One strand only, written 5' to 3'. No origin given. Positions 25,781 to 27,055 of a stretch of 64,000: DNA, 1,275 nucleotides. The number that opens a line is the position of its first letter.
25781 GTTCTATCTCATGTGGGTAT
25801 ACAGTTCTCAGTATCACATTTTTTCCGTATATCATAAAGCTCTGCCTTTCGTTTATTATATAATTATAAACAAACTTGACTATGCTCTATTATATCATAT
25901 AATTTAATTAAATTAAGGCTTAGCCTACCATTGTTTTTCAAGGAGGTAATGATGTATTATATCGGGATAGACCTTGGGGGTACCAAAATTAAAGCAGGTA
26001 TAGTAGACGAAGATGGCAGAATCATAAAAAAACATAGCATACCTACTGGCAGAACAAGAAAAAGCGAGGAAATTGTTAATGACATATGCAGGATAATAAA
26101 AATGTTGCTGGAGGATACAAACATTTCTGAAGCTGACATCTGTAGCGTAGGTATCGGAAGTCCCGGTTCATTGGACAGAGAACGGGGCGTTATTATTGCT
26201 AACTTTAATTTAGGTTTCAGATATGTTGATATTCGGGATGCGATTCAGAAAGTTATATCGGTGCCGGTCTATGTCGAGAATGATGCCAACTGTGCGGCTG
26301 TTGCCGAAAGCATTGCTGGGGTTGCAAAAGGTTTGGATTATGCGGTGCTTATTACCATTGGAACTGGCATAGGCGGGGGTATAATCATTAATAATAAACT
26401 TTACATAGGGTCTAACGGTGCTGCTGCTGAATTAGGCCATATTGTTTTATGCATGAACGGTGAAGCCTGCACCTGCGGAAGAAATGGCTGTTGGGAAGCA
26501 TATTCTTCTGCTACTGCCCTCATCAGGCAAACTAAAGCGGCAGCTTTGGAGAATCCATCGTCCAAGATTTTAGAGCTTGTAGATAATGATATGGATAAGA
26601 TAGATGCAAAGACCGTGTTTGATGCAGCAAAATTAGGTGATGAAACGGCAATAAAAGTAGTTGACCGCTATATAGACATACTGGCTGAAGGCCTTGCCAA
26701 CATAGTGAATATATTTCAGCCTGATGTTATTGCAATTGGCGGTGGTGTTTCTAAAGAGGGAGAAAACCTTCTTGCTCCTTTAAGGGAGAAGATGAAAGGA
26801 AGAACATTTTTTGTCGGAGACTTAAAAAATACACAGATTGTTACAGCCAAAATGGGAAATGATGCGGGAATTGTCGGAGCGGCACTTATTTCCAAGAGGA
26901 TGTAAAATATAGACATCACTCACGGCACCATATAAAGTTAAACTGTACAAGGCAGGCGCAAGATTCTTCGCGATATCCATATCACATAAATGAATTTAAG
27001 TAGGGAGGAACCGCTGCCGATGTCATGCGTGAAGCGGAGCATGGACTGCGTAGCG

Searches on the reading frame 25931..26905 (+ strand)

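Call 91: search_protein_families(library=pfam, proteins=[window:25931-26905:+], max_evalue=0.001)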
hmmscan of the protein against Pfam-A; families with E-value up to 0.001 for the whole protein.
window:25931-26905:+ (324 aa): 3 families
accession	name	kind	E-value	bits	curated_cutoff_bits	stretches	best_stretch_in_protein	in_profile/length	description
PF00480.26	ROK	-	1.4e-78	264.8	22.9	1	10-322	1-292/294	ROK family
PF01869.26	BcrAD_BadFG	-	5.7e-09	36.3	31.5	1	11-79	1-71/271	BadF/BadG/BcrA/BcrD ATPase family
PF00370.27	FGGY_N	-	5.8e-07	29.8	28.8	1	9-77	1-77/245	FGGY family of carbohydrate kinases, N-terminal domain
